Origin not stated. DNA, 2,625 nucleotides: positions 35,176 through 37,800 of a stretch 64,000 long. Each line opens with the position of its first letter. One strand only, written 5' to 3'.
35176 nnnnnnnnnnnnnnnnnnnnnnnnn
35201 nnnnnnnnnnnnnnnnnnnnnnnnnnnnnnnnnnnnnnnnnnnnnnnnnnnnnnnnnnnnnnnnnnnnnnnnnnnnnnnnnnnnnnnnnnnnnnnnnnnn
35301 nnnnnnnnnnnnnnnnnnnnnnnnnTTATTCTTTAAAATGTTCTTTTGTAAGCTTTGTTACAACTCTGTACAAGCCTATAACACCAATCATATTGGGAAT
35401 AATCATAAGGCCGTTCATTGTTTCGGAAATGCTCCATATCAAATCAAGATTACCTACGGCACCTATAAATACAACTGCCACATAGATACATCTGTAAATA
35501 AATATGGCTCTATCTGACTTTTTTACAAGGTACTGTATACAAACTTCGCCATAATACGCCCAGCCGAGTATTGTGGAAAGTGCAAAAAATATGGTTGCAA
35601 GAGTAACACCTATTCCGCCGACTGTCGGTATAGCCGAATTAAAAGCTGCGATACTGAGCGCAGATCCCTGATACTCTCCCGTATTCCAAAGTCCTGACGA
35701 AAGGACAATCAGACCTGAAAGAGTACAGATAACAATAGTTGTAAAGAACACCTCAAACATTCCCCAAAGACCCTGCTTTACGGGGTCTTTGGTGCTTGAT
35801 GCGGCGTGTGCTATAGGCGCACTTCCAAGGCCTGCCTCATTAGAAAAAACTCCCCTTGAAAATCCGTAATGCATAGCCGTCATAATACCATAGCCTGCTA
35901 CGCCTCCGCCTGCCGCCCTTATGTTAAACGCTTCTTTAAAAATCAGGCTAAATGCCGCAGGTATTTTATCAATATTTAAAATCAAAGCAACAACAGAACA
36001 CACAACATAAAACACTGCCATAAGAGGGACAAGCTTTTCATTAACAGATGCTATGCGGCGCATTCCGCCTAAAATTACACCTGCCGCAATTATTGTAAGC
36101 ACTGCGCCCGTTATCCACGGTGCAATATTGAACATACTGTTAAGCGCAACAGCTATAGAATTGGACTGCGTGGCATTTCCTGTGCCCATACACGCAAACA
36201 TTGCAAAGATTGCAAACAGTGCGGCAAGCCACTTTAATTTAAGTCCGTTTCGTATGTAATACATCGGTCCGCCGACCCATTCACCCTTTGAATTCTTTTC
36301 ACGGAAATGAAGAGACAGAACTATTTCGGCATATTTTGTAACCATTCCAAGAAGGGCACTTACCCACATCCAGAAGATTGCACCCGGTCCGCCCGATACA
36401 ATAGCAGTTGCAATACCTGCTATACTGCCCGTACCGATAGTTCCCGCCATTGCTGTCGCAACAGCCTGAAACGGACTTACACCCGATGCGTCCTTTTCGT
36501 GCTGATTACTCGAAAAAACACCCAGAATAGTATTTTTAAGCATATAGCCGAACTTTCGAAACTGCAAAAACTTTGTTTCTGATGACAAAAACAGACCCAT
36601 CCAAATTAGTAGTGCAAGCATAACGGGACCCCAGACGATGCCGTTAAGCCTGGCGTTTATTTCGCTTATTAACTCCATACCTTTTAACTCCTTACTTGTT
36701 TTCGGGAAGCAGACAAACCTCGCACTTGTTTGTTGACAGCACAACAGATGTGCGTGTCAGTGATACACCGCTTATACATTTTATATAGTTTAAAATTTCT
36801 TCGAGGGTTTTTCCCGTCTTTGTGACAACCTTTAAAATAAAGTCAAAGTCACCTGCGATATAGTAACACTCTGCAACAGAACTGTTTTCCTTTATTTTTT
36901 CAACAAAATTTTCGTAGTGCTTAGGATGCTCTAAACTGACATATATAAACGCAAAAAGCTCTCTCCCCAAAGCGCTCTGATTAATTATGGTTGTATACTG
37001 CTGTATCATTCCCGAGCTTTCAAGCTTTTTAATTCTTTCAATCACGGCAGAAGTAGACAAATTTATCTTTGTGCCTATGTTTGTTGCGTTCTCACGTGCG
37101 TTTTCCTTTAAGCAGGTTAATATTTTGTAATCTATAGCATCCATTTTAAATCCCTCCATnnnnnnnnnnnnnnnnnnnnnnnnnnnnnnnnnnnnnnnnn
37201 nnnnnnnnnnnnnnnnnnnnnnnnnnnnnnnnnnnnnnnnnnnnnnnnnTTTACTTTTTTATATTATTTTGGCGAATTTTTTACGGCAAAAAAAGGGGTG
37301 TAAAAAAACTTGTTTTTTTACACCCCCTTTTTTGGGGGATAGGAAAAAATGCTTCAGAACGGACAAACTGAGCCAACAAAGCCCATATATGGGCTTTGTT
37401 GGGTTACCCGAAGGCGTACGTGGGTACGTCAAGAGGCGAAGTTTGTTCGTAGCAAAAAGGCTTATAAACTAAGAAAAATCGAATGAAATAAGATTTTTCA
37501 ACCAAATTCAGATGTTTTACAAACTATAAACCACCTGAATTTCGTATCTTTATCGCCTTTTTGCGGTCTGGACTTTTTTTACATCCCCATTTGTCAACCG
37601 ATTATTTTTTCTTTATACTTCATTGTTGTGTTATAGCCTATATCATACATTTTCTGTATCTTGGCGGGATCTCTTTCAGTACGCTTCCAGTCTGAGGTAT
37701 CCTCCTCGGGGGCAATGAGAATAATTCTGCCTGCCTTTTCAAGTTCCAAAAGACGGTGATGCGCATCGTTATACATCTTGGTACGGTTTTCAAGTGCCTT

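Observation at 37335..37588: Family B: three copies of a 207-254-bp element whose hairpins covary between copies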

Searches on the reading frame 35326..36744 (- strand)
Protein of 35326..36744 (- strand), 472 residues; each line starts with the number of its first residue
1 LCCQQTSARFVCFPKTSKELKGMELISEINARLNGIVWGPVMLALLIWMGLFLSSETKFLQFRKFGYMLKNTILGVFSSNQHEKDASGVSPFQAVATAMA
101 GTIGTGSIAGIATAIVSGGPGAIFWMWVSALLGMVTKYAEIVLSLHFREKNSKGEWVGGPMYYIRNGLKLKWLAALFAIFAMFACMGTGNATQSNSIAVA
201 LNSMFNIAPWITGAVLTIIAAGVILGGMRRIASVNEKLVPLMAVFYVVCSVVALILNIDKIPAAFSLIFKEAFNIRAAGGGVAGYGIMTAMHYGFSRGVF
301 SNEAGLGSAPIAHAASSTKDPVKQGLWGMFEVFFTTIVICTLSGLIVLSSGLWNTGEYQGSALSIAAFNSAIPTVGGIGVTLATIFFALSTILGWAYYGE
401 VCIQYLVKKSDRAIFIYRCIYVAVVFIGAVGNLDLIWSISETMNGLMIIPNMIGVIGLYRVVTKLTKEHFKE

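Call 16: search_protein_families(library=pfam, proteins=[window:35326-36744:-])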
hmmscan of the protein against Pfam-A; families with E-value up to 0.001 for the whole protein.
window:35326-36744:- (472 aa): 1 family
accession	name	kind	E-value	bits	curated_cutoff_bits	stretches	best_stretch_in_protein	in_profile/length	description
PF01235.23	Na_Ala_symp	-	7e-137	457.3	24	1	81-471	5-381/392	Sodium:alanine symporter family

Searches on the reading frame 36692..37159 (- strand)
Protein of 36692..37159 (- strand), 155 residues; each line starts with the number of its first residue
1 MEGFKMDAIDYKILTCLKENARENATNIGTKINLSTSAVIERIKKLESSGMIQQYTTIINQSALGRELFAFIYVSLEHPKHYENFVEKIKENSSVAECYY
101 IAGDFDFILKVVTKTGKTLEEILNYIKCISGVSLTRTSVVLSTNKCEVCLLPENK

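Call 16: search_protein_families(library=pfam, proteins=[window:36692-37159:-])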
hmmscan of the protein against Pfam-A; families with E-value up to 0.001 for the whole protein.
window:36692-37159:- (155 aa): 4 families
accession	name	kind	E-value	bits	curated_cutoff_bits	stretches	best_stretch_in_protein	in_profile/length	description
PF01037.27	AsnC_trans_reg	-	3.3e-17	62.6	25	1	74-143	3-73/73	Lrp/AsnC ligand binding domain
PF13404.12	HTH_AsnC-type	-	3e-13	49.8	27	1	6-47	1-42/42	AsnC-type helix-turn-helix domain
PF13412.12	HTH_24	-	4.6e-12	45.8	21.9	1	6-53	1-48/48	Winged helix-turn-helix DNA-binding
PF01047.28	MarR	-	3.4e-06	27.3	24.6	1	11-53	6-48/59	MarR family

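Call 71: find_encoding_contigs(protein=window:36692-37159:-, flank=2500, max_places=10)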
Protein window:36692-37159:- (155 aa): no gene with exactly this product is on record in the collection.

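Call 72: find_homologous_proteins(query=window:36692-37159:-, max_evalue=1e-40)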
Query window:36692-37159:- (155 aa): 895 proteins with E <= 1e-40 among 1232 candidates; the best 120 are listed.
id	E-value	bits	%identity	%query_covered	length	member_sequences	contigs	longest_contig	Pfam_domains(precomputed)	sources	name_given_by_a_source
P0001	6.5e-90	317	99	97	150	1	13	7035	PF01047.29,PF13412.13,PF01037.29,PF13404.13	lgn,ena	-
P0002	2.1e-88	312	99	97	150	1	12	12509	PF01047.29,PF13412.13,PF01037.29,PF13404.13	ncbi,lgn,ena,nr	ncbi:MAG: Lrp/AsnC family transcriptional regulator [Clostridia bacterium]|nr:Lrp/AsnC family transc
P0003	2.2e-88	312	97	97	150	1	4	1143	PF01047.29,PF13412.13,PF01037.29,PF13404.13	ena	-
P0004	6.7e-88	310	98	97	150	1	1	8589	PF01047.29,PF13412.13,PF01037.29,PF13404.13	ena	-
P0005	9.2e-88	310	98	97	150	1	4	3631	PF01047.29,PF13412.13,PF01037.29,PF13404.13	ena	-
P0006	1.6e-87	309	98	97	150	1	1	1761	PF01047.29,PF13412.13,PF01037.29,PF13404.13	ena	-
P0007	1.6e-87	309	98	97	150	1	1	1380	PF01047.29,PF13412.13,PF01037.29,PF13404.13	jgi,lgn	-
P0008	2.6e-87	308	97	97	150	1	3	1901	PF01047.29,PF13412.13,PF01037.29,PF13404.13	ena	-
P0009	9.2e-87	306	97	97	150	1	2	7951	PF01047.29,PF13412.13,PF01037.29,PF13404.13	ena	-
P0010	2.7e-86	305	95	97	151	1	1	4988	PF01047.29,PF13412.13,PF01037.29,PF13404.13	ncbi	-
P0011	2.0e-85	302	95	97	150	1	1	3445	PF01047.29,PF13412.13,PF01037.29,PF13404.13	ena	-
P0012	7.6e-80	284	89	95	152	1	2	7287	PF01047.29,PF13412.13,PF01037.29,PF13404.13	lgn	-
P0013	1.6e-79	283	89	97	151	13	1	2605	PF01047.29,PF13412.13,PF01037.29,PF13404.13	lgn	-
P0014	1.8e-79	283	87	97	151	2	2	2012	PF01047.29,PF13412.13,PF01037.29,PF13404.13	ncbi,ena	-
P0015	3.1e-79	282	85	97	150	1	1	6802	PF13412.13,PF01037.29,PF13404.13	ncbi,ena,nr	ncbi:MAG: Lrp/AsnC family transcriptional regulator [Clostridia bacterium]|nr:Lrp/AsnC family transc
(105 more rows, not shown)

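Call 73: find_encoding_contigs(protein=P0002, flank=1500, max_places=10)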
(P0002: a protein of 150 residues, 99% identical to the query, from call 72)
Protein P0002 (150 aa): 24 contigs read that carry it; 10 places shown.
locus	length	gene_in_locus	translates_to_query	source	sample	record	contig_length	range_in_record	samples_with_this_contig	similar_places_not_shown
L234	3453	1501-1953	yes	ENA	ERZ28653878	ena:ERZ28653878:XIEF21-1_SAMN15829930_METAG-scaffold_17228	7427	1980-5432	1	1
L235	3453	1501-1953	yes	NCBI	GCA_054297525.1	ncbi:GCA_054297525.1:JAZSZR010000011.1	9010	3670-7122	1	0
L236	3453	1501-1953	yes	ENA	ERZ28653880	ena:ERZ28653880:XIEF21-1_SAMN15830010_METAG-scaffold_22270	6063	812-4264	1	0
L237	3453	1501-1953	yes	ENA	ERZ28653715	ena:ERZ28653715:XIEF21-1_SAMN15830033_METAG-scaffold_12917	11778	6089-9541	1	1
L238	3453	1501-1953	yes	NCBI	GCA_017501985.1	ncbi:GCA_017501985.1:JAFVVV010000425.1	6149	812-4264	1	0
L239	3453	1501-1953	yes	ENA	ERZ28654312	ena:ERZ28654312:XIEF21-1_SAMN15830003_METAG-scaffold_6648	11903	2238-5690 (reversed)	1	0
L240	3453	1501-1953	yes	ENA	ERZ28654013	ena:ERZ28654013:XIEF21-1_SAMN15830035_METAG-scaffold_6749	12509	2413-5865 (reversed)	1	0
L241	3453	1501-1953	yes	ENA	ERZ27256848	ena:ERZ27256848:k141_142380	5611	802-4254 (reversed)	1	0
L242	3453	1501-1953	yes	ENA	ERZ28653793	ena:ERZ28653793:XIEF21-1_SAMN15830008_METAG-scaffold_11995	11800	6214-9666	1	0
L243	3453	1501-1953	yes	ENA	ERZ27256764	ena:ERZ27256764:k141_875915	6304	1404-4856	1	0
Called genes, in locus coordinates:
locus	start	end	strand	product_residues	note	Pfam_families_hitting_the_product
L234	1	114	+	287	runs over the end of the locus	-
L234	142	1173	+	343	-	PF11258:DUF3048, PF17479:DUF3048_C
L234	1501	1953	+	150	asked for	PF01047:MarR (weak), PF13404:HTH_AsnC-type, PF13412:HTH_24, PF01037:AsnC_trans_reg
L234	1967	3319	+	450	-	PF01235:Na_Ala_symp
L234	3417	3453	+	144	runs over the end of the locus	PF00583:Acetyltransf_1, PF13673:Acetyltransf_10, PF13508:Acetyltransf_7 (weak)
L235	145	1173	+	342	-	PF11258:DUF3048, PF17479:DUF3048_C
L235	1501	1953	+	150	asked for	PF01047:MarR (weak), PF13404:HTH_AsnC-type, PF13412:HTH_24, PF01037:AsnC_trans_reg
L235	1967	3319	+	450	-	PF01235:Na_Ala_symp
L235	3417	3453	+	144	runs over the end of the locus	PF00583:Acetyltransf_1, PF13673:Acetyltransf_10, PF13508:Acetyltransf_7 (weak)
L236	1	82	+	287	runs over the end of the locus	-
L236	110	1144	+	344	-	PF11258:DUF3048, PF17479:DUF3048_C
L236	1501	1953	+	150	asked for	PF01047:MarR (weak), PF13404:HTH_AsnC-type, PF13412:HTH_24, PF01037:AsnC_trans_reg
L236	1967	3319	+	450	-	PF01235:Na_Ala_symp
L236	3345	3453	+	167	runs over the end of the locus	PF00583:Acetyltransf_1, PF13673:Acetyltransf_10, PF13508:Acetyltransf_7 (weak)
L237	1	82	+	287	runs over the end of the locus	-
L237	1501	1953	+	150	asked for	PF01047:MarR (weak), PF13404:HTH_AsnC-type, PF13412:HTH_24, PF01037:AsnC_trans_reg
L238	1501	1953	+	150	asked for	PF01047:MarR (weak), PF13404:HTH_AsnC-type, PF13412:HTH_24, PF01037:AsnC_trans_reg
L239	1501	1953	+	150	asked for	PF01047:MarR (weak), PF13404:HTH_AsnC-type, PF13412:HTH_24, PF01037:AsnC_trans_reg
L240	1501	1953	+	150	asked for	PF01047:MarR (weak), PF13404:HTH_AsnC-type, PF13412:HTH_24, PF01037:AsnC_trans_reg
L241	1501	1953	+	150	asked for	PF01047:MarR (weak), PF13404:HTH_AsnC-type, PF13412:HTH_24, PF01037:AsnC_trans_reg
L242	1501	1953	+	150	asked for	PF01047:MarR (weak), PF13404:HTH_AsnC-type, PF13412:HTH_24, PF01037:AsnC_trans_reg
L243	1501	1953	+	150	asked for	PF01047:MarR (weak), PF13404:HTH_AsnC-type, PF13412:HTH_24, PF01037:AsnC_trans_reg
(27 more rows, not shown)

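Call 74: find_encoding_contigs(protein=P0001, flank=1500, max_places=10)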
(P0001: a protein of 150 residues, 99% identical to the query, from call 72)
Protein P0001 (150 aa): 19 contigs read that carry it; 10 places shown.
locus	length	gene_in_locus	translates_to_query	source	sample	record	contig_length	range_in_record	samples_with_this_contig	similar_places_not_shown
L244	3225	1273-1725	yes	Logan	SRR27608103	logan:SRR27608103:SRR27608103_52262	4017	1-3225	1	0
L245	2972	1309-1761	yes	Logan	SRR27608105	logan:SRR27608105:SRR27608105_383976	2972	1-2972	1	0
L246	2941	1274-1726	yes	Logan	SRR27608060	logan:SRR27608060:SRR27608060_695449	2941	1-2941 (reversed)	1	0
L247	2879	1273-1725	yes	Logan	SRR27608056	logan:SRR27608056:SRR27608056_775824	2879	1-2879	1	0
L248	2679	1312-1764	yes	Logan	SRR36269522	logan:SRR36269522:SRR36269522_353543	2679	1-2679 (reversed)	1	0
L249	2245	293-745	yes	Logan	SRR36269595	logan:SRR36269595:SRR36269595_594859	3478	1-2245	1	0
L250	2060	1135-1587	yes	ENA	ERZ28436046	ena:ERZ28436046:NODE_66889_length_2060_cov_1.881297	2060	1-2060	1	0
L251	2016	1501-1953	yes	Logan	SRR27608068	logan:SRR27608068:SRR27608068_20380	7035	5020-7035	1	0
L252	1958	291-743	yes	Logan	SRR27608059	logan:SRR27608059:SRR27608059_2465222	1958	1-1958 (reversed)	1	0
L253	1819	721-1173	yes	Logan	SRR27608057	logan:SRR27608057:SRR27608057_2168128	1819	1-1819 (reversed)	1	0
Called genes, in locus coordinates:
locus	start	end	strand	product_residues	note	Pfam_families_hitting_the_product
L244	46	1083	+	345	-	PF11258:DUF3048, PF17479:DUF3048_C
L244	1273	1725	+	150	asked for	PF01047:MarR (weak), PF13404:HTH_AsnC-type, PF13412:HTH_24, PF01037:AsnC_trans_reg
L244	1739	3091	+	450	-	PF01235:Na_Ala_symp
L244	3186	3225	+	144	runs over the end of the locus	PF00583:Acetyltransf_1, PF13508:Acetyltransf_7 (weak), PF13673:Acetyltransf_10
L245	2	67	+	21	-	?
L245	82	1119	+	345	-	PF11258:DUF3048, PF17479:DUF3048_C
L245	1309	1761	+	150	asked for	PF01047:MarR (weak), PF13404:HTH_AsnC-type, PF13412:HTH_24, PF01037:AsnC_trans_reg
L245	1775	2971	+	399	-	?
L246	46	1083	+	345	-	PF11258:DUF3048, PF17479:DUF3048_C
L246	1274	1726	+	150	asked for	PF01047:MarR (weak), PF13404:HTH_AsnC-type, PF13412:HTH_24, PF01037:AsnC_trans_reg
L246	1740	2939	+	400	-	?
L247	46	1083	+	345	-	PF11258:DUF3048, PF17479:DUF3048_C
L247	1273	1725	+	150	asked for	PF01047:MarR (weak), PF13404:HTH_AsnC-type, PF13412:HTH_24, PF01037:AsnC_trans_reg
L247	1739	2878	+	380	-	?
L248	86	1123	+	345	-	PF11258:DUF3048, PF17479:DUF3048_C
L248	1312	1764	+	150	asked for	PF01047:MarR (weak), PF13404:HTH_AsnC-type, PF13412:HTH_24, PF01037:AsnC_trans_reg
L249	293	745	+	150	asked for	PF01047:MarR (weak), PF13404:HTH_AsnC-type, PF13412:HTH_24, PF01037:AsnC_trans_reg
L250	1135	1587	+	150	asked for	PF01047:MarR (weak), PF13404:HTH_AsnC-type, PF13412:HTH_24, PF01037:AsnC_trans_reg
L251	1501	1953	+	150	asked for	PF01047:MarR (weak), PF13404:HTH_AsnC-type, PF13412:HTH_24, PF01037:AsnC_trans_reg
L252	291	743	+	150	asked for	PF01047:MarR (weak), PF13404:HTH_AsnC-type, PF13412:HTH_24, PF01037:AsnC_trans_reg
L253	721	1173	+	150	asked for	PF01047:MarR (weak), PF13404:HTH_AsnC-type, PF13412:HTH_24, PF01037:AsnC_trans_reg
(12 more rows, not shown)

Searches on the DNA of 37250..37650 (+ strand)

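Call 7: search_rna_families(source=window, start=37250, end=37650, threshold=evalue, max_evalue=10, show_alignments=3)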
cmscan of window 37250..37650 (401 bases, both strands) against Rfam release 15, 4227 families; matches with E-value up to 10: 28.
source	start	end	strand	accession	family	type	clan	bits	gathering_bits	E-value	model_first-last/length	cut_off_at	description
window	37259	37403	-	RF04310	nqrA-II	Cis-reg;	-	26.6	55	0.023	1-174/174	no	nqrA-II ncRNA motif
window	37429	37565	-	RF01459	rliE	Gene; sRNA;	-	24.5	90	0.059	1-222/222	no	Listeria sRNA rliE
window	37256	37360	+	RF04111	MIR6274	Gene; miRNA;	-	23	80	0.045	1-107/107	no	MIR6274 microRNA precursor family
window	37412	37449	-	RF01678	P37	Gene; sRNA;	-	22.3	50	0.044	1-62/62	no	Pseudomonas sRNA P37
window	37275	37347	+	RF03831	mir-627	Gene; miRNA;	-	21.5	86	0.029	1-87/87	no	mir-627 microRNA precursor family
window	37287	37334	-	RF04111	MIR6274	Gene; miRNA;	-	21.4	80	0.13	30-77/107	no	MIR6274 microRNA precursor family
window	37275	37367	-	RF02426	SpF03_sRNA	Gene; sRNA;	-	20.4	50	1.5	1-106/106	no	Streptococcus sRNA SpF03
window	37287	37334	+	RF01606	plasmodium_snoR31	Gene; snRNA; snoRNA; HACA-box;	-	20.1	60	2.8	91-140/145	no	small nucleolar RNA snoR31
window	37278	37344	-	RF03831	mir-627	Gene; miRNA;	-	19.8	86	0.098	1-87/87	no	mir-627 microRNA precursor family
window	37297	37404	+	RF01859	Phe_leader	Cis-reg; leader;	-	19.1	55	0.95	1-125/125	no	Phenylalanine leader peptide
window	37275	37323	+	RF02693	psm_mec_RNA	Gene; sRNA;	-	19.1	85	3.4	95-143/143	no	psm_mec locus RNA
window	37250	37353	+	RF02909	rli117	Gene; sRNA;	-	18.7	87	0.015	178-272/272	5'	Listeria sRNA rli117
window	37250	37407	+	RF01582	RUF4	Gene; sRNA;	-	17.4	55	0.43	125-277/277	5'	RNA of unknown function RUF4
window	37250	37358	-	RF01589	plasmodium_snoR11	Gene; snRNA; snoRNA; HACA-box;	-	17.2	80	3.9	1-105/207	3'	small nucleolar RNA snoR11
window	37275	37361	-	RF00199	SL2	Gene;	CL00020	16.6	41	5.9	1-110/110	no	SL2 RNA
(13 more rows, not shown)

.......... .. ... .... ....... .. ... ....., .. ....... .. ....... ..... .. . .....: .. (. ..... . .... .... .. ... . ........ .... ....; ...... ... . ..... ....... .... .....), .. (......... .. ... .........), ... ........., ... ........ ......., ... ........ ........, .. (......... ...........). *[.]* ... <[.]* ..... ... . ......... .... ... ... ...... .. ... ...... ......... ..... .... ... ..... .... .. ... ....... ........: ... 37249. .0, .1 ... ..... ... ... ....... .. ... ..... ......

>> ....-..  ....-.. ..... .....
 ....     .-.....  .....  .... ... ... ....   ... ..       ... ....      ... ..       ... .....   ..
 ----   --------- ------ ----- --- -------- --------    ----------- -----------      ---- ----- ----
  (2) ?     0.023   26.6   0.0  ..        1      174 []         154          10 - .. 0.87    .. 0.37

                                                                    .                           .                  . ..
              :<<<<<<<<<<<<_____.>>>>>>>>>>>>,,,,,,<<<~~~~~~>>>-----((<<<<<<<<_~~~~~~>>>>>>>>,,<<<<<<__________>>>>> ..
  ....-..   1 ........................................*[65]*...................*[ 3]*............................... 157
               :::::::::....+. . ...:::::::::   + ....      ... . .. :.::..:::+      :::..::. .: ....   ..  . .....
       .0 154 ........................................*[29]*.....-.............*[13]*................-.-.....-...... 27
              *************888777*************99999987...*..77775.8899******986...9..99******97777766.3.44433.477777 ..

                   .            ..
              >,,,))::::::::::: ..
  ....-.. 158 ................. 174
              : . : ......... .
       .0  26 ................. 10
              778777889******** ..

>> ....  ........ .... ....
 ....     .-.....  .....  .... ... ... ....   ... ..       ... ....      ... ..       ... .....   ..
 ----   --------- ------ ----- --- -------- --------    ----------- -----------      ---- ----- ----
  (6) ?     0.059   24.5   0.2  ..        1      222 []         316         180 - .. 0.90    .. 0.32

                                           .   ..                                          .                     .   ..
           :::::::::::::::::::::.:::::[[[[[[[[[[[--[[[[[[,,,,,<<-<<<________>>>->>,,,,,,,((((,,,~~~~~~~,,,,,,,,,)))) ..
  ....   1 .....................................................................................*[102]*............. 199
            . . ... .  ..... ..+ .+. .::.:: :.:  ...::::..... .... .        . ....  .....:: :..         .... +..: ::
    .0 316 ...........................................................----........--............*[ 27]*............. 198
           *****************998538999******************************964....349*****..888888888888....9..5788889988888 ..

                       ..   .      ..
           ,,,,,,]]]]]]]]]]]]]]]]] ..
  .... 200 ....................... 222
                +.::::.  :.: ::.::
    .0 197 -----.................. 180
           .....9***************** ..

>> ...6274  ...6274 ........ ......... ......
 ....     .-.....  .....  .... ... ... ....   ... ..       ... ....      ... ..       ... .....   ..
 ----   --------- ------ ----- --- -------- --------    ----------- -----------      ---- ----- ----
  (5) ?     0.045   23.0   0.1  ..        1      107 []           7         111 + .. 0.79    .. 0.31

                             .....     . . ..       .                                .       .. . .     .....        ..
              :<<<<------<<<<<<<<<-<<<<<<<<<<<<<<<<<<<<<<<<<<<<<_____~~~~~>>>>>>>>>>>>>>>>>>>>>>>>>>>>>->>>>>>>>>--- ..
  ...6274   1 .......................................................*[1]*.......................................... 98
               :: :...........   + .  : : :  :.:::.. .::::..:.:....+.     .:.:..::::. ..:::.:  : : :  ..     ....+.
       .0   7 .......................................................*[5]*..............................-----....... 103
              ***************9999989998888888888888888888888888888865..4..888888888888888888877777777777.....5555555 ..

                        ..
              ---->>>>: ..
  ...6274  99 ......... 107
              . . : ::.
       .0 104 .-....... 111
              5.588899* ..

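Call 64: search_dna_similar(query=window:37295-37592:+, collection=plasmids, mode=distant, max_evalue=0.001, max_rows=15)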
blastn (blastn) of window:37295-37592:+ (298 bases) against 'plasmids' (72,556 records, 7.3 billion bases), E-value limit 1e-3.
No match.

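Call 65: search_dna_similar(query=window:37295-37592:+, collection=phages, mode=distant, max_evalue=0.001, max_rows=15)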
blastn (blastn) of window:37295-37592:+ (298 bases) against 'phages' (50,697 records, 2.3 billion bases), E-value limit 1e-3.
No match.
